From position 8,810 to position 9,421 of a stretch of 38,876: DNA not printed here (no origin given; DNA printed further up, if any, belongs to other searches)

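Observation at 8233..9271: An 8-bp unit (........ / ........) forms arrays at four dispersed loci: candidate dispersed centromere and regulon of an RHH ParG/omega-like protein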

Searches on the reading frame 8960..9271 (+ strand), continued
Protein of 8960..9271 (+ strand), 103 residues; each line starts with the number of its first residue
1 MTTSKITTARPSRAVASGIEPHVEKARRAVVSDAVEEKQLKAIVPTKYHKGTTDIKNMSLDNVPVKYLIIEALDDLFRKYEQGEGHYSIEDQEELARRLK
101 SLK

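Call 60: fold_search(model_id=the predicted structure, library=pdb)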
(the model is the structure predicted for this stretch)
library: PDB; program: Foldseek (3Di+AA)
matches with E <= 10: 9; with E <= 0.001: 0
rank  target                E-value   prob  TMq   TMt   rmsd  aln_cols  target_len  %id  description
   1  2ylp                  3.6e+00  0.05  0.19  0.10  14.0        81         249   12  TARGETING THE BINDING FUNCTION 3 SITE OF THE ANDROGEN RECEPTOR THROUGH IN SILICO MOLECULAR MODELING (released 2011-07-06)
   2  2am9                  6.6e+00  0.03  0.19  0.10  14.1        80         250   12  Crystal structure of human androgen receptor ligand binding domain in complex with testosterone (released 2006-05-16)
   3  2q7j_A                8.0e+00  0.03  0.19  0.10  13.8        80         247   10  The Wild Type Androgen Receptor Ligand Binding Domain Bound with Testosterone and a TIF2 box 3 Coactivator Peptide 740 (released 2007-07-24)
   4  8i0s_A                8.0e+00  0.02  0.20  0.02  16.9       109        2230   16  The cryo-EM structure of human Bact-II complex (released 2024-07-31)
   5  4nel                  8.5e+00  0.03  0.21  0.13  15.3       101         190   15  Crystal structure of a putative transcriptional regulator from Saccharomonospora viridis in complex with N,N-dimethylmet (released 2013-12-04)
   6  9esh_A                8.5e+00  0.02  0.20  0.02  18.8       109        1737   13  Structure of a B-state intermediate committed to discard (Bd-I state) (released 2024-12-25)
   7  6gyg_B                9.1e+00  0.08  0.34  0.49   4.1        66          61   17  X-ray structure of the apo form of the establishement gene regulator Reg576 of the G+ plasmid p576 (released 2018-10-17)
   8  7v2w_J                9.1e+00  0.02  0.24  0.13  16.2       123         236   19  protomer structure from the dimer of yeast THO complex (released 2022-07-27)
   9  7pik_C                9.7e+00  0.02  0.17  0.06  12.1        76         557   12  Cryo-EM structure of E. coli TnsB in complex with right end fragment of Tn7 transposon (released 2022-06-15)

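Call 98: fold_search(model_id=the predicted structure, library=viral)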
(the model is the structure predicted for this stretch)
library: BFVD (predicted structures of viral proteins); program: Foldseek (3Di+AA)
matches with E <= 10: 19; with E <= 0.001: 0
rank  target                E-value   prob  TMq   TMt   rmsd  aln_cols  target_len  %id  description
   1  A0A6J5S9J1            6.6e-01  0.60  0.40  0.46  12.3        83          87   16  Uncharacterized protein [uncultured Caudovirales phage]
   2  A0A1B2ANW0            3.0e+00  0.33  0.42  0.63   7.3        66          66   15  (no name in the UniProt tables at hand)
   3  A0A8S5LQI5            4.2e+00  0.02  0.15  0.11  27.9       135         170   12  Uncharacterized protein [Siphoviridae sp. ctTC45]
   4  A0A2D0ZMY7            4.4e+00  0.04  0.21  0.23  10.7        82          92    7  (no name in the UniProt tables at hand)
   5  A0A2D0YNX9            4.7e+00  0.06  0.27  0.23  20.5       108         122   18  Uncharacterized protein [Vibrio phage JSF12]
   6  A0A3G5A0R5            4.7e+00  0.04  0.19  0.05  14.3       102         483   19  Guanylate cyclase domain-containing protein [Faunusvirus sp.]
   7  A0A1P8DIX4            5.4e+00  0.06  0.26  0.32  10.9        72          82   17  (no name in the UniProt tables at hand)
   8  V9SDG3                5.8e+00  0.04  0.21  0.13  13.2        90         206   10  F-box domain-containing protein [Tunisvirus fontaine2]
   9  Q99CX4                5.8e+00  0.03  0.22  0.18  23.5       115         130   11  Uncharacterized protein [Bovine herpesvirus 4 (strain DN-599)]
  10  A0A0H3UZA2            5.8e+00  0.02  0.19  0.20  18.3       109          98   12  (no name in the UniProt tables at hand)
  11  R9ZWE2                6.2e+00  0.04  0.25  0.28  14.8        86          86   17  Uncharacterized protein [Cellulophaga phage phi19:3]
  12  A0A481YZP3            7.0e+00  0.04  0.27  0.19  19.3       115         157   12  Uncharacterized protein [Marseillevirus LCMAC202]
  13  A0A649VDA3            7.0e+00  0.02  0.15  0.15  12.3        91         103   18  Uncharacterized protein [Mycobacterium phage Indlulamithi]
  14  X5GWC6                7.5e+00  0.02  0.21  0.11  20.8       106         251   13  OrNV_gp028-like protein [Nilaparvata lugens endogenous nudivirus]
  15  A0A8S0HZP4            7.5e+00  0.02  0.19  0.22  13.3        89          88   15  (no name in the UniProt tables at hand)
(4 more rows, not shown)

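Call 107: search_protein_families(library=ncbifam, max_evalue=0.1, proteins=[window:8960-9271:+])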
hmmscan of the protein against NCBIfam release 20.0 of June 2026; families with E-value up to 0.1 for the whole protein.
window:8960-9271:+ (103 aa): 0 families
